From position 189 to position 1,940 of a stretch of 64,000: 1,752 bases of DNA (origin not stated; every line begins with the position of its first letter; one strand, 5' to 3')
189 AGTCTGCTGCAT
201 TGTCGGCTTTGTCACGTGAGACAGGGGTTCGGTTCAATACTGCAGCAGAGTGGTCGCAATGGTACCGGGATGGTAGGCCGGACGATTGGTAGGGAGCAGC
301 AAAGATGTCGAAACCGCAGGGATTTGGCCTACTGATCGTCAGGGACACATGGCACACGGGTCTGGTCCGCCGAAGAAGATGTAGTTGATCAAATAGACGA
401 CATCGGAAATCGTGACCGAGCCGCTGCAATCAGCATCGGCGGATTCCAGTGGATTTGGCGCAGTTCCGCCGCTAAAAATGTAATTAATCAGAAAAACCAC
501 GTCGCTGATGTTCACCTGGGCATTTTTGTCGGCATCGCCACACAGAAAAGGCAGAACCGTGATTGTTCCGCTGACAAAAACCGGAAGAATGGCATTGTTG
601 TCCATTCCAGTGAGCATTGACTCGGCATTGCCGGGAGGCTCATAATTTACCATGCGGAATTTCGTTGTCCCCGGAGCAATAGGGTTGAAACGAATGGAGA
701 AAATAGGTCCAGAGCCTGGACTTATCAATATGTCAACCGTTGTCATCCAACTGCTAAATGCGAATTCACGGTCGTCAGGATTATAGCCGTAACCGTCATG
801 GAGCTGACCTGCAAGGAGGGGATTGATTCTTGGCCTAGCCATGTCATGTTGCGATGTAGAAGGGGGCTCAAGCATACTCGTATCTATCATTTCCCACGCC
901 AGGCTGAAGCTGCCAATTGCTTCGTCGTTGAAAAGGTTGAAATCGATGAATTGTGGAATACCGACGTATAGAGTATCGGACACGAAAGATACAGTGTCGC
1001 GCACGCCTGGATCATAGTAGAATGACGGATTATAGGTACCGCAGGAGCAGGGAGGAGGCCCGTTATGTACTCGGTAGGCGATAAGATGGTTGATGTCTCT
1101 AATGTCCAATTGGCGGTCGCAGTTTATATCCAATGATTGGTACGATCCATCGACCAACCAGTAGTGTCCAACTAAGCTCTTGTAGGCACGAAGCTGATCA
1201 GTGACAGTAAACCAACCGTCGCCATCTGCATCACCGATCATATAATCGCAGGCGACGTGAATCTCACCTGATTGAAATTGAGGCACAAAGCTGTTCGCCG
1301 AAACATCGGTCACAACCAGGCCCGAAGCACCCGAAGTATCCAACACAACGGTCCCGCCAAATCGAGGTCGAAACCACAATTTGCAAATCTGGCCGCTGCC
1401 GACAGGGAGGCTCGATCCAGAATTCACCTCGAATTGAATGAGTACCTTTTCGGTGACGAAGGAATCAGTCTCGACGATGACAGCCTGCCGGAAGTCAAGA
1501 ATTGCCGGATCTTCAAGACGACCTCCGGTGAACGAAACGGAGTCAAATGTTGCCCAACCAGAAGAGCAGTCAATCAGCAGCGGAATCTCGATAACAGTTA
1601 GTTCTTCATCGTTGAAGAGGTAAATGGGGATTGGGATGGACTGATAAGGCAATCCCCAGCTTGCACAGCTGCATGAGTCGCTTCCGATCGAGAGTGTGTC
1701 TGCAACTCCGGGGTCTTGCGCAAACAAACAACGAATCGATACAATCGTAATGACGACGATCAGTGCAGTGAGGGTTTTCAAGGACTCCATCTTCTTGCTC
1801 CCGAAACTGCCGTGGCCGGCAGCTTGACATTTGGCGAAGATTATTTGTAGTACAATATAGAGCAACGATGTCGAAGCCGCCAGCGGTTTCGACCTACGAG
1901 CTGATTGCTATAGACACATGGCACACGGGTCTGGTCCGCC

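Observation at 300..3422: Tandem 1.56-kb duplication creating two dockerin-repeat secreted proteins with mosaic divergence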

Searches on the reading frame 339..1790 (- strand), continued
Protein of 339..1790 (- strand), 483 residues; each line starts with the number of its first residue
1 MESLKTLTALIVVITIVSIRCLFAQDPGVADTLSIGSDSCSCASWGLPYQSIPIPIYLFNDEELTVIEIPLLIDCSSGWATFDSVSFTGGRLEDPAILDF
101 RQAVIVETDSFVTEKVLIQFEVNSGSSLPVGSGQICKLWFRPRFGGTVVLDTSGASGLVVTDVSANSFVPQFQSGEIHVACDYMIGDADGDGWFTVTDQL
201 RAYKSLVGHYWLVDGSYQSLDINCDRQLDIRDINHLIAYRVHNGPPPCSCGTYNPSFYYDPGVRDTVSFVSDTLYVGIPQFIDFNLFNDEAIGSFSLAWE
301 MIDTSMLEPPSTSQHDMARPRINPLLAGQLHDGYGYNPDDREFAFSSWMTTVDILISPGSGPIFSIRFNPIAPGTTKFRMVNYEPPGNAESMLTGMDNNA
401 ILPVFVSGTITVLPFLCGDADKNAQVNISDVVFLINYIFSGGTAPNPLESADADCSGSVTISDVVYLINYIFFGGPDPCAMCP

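Call 35: search_protein_families(library=pfam, proteins=[P0031, P0037, P0059, P0083, P0040], max_evalue=0.1)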
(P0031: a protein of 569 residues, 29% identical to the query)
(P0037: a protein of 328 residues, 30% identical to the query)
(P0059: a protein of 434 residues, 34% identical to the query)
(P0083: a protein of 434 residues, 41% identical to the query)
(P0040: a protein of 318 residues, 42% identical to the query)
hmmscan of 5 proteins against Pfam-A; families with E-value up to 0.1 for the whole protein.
P0031 (569 aa): 3 families
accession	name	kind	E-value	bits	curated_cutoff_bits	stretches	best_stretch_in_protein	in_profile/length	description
PF00404.24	Dockerin_1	-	1.6e-24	86.2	22.9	3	267-319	2-55/57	Dockerin type I domain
PF00963.24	Cohesin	-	3.6e-08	34.1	24.1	1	356-448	13-107/139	Cohesin domain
PF13499.12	EF-hand_7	-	0.095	13.5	30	0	268-289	12-32/67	EF-hand domain pair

P0037 (328 aa): 1 family
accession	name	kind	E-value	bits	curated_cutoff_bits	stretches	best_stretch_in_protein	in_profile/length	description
PF00404.24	Dockerin_1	-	5.9e-08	33.2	22.9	1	263-316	2-56/57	Dockerin type I domain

P0059 (434 aa): 2 families
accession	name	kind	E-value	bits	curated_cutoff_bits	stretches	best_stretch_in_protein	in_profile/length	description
PF00404.24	Dockerin_1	-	0.007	17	22.9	1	365-418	2-56/57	Dockerin type I domain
PF05593.20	RHS_repeat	-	0.021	15.7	22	0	321-335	16-30/38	RHS Repeat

P0083 (434 aa): 2 families
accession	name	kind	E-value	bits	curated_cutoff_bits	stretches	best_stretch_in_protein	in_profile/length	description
PF00404.24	Dockerin_1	-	0.044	14.4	22.9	1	365-418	2-56/57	Dockerin type I domain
PF05593.20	RHS_repeat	-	0.046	14.6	22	0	321-335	16-30/38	RHS Repeat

P0040 (318 aa): 1 family
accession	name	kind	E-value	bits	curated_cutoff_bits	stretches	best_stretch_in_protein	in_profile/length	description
PF00404.24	Dockerin_1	-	2.2e-09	37.8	22.9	2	27-66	2-42/57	Dockerin type I domain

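Call 41: find_related_loci(query=A1, collection=genome_contigs, flank=6000)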
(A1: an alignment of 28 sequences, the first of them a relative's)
Query A1 (483 aa) in genome_contigs; peptide patterns used: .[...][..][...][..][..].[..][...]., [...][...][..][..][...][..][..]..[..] (x = any residue, [..] = any of these).
584 stretches matched a pattern (row limit reached: there are more); 546 encode a relative of the query (tblastn E <= 1e-3); the best 80 are kept; 80 distinct loci.
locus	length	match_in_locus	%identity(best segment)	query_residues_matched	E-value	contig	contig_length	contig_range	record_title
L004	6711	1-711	74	26-483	2e-113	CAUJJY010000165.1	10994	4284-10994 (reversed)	MAG: candidate division Zixibacteria bacterium isolate KLAP179 genome assembly, contig: KLAP179_452481, whole genome sho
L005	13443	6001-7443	37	5-482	9e-95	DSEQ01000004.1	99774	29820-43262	MAG TPA_asm: Candidatus Zixiibacteriota bacterium isolate SpSt-1246 Ga0116196_1000012, whole genome shotgun sequence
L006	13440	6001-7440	57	3-483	0e+0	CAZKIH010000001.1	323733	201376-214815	MAG TPA_asm: uncultured Ignavibacteria bacterium isolate SRP173033_co2_66 genome assembly, contig: NODE_5_length_323733_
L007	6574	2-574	42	131-478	4e-34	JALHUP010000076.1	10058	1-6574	MAG: Candidatus Zixiibacteriota bacterium isolate PFL53 seq_505562, whole genome shotgun sequence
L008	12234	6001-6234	71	406-483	2e-28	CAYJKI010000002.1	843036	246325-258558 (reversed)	MAG TPA_asm: uncultured Ignavibacteria bacterium isolate ERP124720_co1_89 genome assembly, contig: NODE_8_length_843036_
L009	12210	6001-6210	73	414-483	5e-27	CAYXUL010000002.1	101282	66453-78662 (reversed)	MAG TPA_asm: uncultured Ignavibacteria bacterium isolate SRP214966_co3_82 genome assembly, contig: NODE_58_length_101282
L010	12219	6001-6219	70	411-483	5e-27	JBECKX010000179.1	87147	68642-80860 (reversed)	MAG: Candidatus Zixiibacteriota bacterium isolate ETDI71 k127_2458632, whole genome shotgun sequence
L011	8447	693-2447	73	414-483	1e-26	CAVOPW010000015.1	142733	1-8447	MAG: uncultured bacterium isolate MFD00032.bin.2.168 genome assembly, contig: contig_49603, whole genome shotgun sequenc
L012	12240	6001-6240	70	404-483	3e-26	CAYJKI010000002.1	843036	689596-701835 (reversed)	MAG TPA_asm: uncultured Ignavibacteria bacterium isolate ERP124720_co1_89 genome assembly, contig: NODE_8_length_843036_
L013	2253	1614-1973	45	353-482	3e-26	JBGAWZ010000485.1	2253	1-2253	MAG: Candidatus Zixiibacteriota bacterium isolate MAG_AAO_AS.78 AAOAS-78_scaffold_113079, whole genome shotgun sequence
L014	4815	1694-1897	75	414-483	6e-26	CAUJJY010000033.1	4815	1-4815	MAG: candidate division Zixibacteria bacterium isolate KLAP179 genome assembly, contig: KLAP179_598038, whole genome sho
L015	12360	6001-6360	45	353-482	1e-25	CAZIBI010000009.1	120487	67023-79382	MAG TPA_asm: uncultured Ignavibacteria bacterium isolate binchicken_co199_86 genome assembly, contig: NODE_209_length_12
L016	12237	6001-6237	70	404-482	6e-26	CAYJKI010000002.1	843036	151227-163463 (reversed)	MAG TPA_asm: uncultured Ignavibacteria bacterium isolate ERP124720_co1_89 genome assembly, contig: NODE_8_length_843036_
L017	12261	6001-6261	77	165-483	1e-25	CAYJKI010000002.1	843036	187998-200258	MAG TPA_asm: uncultured Ignavibacteria bacterium isolate ERP124720_co1_89 genome assembly, contig: NODE_8_length_843036_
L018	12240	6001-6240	69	406-483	2e-25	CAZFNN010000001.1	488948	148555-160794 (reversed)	MAG TPA_asm: uncultured Ignavibacteria bacterium isolate SRP323723_co1_126 genome assembly, contig: NODE_3_length_488948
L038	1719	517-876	48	365-480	2e-24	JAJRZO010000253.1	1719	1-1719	MAG: Candidatus Zixiibacteriota bacterium isolate Dive96_bin4.201 k141_2814626, whole genome shotgun sequence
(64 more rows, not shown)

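Call 70: find_encoding_contigs(protein=P0025, flank=3000, max_places=3)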
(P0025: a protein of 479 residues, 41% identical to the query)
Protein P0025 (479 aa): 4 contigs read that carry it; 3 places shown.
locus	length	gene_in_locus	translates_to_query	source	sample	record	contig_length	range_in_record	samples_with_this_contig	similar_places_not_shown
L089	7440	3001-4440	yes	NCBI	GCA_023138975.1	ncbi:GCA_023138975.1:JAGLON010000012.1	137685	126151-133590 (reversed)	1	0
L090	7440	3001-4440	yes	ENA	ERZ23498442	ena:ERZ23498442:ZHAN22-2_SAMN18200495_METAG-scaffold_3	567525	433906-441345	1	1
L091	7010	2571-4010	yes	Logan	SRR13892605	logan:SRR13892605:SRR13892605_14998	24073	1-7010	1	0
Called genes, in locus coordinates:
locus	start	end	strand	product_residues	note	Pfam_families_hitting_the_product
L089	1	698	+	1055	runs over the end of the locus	PF00873:ACR_tran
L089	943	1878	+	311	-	PF01641:SelR, PF01625:PMSR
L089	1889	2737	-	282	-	PF03618:Kinase-PPPase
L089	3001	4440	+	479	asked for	PF00404:Dockerin_1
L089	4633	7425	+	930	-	PF13229:Beta_helix, PF00404:Dockerin_1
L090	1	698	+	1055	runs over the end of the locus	PF00873:ACR_tran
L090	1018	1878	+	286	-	PF01641:SelR, PF01625:PMSR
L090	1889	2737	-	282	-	PF03618:Kinase-PPPase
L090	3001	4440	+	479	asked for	PF00404:Dockerin_1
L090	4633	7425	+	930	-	PF13229:Beta_helix, PF00404:Dockerin_1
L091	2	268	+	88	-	?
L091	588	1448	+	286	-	PF01641:SelR, PF01625:PMSR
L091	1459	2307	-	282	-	PF03618:Kinase-PPPase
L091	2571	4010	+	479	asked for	PF00404:Dockerin_1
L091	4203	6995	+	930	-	PF13229:Beta_helix, PF00404:Dockerin_1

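Call 85: search_protein_families(library=pfam, proteins=[P0099, P0054, P0056, P0051, P0043, P0075, P0089, P0078, P0058, P0033], max_evalue=0.00001)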
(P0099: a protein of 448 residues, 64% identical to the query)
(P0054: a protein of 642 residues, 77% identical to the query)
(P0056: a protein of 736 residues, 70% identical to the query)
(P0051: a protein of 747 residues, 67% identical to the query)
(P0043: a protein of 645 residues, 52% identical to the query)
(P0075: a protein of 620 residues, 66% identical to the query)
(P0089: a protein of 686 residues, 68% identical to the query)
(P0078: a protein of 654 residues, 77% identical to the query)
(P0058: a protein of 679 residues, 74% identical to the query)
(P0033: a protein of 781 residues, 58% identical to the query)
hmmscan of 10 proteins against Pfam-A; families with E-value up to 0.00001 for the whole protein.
P0099 (448 aa): 1 family
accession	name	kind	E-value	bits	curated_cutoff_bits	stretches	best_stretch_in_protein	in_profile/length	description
PF14537.11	Cytochrom_c3_2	-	7.3e-06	26.8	25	0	296-364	8-65/79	Cytochrome c3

P0054 (642 aa): 4 families
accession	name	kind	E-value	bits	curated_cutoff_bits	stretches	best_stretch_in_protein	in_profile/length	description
PF04389.22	Peptidase_M28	-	2.6e-39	135.4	21.3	1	224-411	1-192/193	Peptidase family M28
PF05345.18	He_PIG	-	6.4e-10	39.8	24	1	504-562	34-94/96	Putative Ig domain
PF02412.23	TSP_3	-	1.9e-09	37.5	25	1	419-441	14-36/36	Thrombospondin type 3 repeat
PF00404.24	Dockerin_1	-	3e-06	27.7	22.9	1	576-629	2-56/57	Dockerin type I domain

P0056 (736 aa): 3 families
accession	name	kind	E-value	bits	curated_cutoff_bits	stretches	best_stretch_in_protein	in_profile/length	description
PF01433.26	Peptidase_M1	-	4.1e-25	89.1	27.7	1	341-481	68-218/218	Peptidase family M1 domain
PF17900.6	Peptidase_M1_N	-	4.3e-11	43.7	25.8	1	77-251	3-186/186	Peptidase M1 N-terminal domain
PF00404.24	Dockerin_1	-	1.1e-07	32.4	22.9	1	671-724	2-56/57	Dockerin type I domain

P0051 (747 aa): 1 family
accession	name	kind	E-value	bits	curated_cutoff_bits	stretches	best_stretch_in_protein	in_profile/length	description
PF02412.23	TSP_3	-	3.3e-18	65.5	25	1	516-550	2-36/36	Thrombospondin type 3 repeat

P0043 (645 aa): 3 families
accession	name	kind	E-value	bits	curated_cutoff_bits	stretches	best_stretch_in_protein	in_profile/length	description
PF13088.12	BNR_2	-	3.4e-11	43.5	31.4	0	219-395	54-202/277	BNR repeat-like domain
PF02012.26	BNR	-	3.7e-07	29.6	27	0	129-138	3-12/12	BNR/Asp-box repeat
PF00404.24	Dockerin_1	-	1.1e-06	29.2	22.9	1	580-633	2-56/57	Dockerin type I domain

P0075 (620 aa): 1 family
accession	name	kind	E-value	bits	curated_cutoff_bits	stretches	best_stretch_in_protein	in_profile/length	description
PF04371.20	PAD_porph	-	2.8e-28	99.5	25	1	63-357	3-321/321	Porphyromonas-type peptidyl-arginine deiminase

P0089 (686 aa): 2 families
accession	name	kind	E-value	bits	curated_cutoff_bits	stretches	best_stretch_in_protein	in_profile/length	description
PF06739.17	SBBP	-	6.5e-32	109.6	20.5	1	492-527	2-38/38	Beta-propeller repeat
PF25778.1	DUF7948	-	2.9e-24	86.7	27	1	6-119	56-168/214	Domain of unknown function (DUF7948)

P0078 (654 aa): 4 families
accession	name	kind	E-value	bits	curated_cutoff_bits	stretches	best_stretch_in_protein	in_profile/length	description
PF13229.12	Beta_helix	-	5e-23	81.9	25.9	2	197-352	2-147/158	Right handed beta helix region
PF02412.23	TSP_3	-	1.1e-16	60.6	25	2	528-572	2-36/36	Thrombospondin type 3 repeat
PF00404.24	Dockerin_1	-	5.8e-07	30.1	22.9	1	589-642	2-56/57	Dockerin type I domain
PF05048.19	NosD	-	1.4e-06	28.3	23.6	0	199-294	42-133/212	Periplasmic copper-binding protein (NosD)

P0058 (679 aa): 3 families
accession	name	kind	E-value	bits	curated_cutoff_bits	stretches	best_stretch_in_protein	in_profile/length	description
PF02412.23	TSP_3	-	2.8e-17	62.5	25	1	377-409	4-36/36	Thrombospondin type 3 repeat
PF05572.19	Peptidase_M43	-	3.3e-07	30.8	23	1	200-324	39-148/152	Pregnancy-associated plasma protein-A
PF00404.24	Dockerin_1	-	3.3e-06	27.6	22.9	1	614-667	2-56/57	Dockerin type I domain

P0033 (781 aa): 4 families
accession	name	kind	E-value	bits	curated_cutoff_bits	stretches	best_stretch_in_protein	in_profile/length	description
PF24595.1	DUF7619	-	1.1e-22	80.9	27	1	555-683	1-123/133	Domain of unknown function (DUF7619)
PF18911.6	PKD_4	-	4.2e-22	78.4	27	2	264-334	11-83/85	PKD domain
PF00801.26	PKD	-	1.1e-18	67.4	23.5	2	343-400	4-65/80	PKD domain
PF00404.24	Dockerin_1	-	5.3e-12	46.2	22.9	1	716-769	2-56/57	Dockerin type I domain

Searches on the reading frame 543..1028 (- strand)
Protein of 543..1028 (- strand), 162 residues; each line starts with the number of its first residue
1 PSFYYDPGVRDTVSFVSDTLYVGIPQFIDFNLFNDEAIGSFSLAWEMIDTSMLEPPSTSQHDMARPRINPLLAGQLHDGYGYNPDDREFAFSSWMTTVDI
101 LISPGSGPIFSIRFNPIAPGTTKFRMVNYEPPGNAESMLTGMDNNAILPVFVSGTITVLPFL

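Call 80: predict_structure(alignment_id=A5)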
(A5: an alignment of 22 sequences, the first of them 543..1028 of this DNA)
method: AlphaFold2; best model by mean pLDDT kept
length: 162 residues; sequences in the alignment: 22
mean_pLDDT: 85.1   pTM: 0.80
mean pLDDT of the five models: 85.1, 85.0, 83.2, 82.8, 81.9
residues with pLDDT >= 90: 81; 70-90: 55; 50-70: 25; < 50: 1
segments of 3 or more residues with pLDDT < 50: none
pLDDT, mean of each block of 10 residues (from residue 1): 66 93 95 93 90 85 89 71 69 75 93 94 89 75 89 94 84
secondary structure, 60 per line:
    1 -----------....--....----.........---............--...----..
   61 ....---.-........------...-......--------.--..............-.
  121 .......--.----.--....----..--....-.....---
elements in order: E12-15 E18-21 E26-34 E38-49 E52-54 E62-64 H70-75 E88-93 E105-118 E120-127 E138-141 E150-153 E155-159

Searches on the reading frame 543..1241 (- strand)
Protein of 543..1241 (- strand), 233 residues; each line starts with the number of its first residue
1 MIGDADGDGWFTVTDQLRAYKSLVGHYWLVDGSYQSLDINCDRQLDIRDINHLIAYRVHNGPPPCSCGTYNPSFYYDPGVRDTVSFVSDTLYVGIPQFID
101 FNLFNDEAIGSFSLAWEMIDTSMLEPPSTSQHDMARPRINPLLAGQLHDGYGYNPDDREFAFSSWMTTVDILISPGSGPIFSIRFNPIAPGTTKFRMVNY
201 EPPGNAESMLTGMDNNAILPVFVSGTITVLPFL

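Call 86: find_related_loci(query=window:543-1241:-, collection=metagenome_contigs, flank=4000)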
Query window:543-1241:- (233 aa) in metagenome_contigs; peptide patterns used: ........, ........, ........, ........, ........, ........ (x = any residue, [..] = any of these).
138 stretches matched a pattern, but none encodes a relative of the query by tblastn (E <= 1e-3).
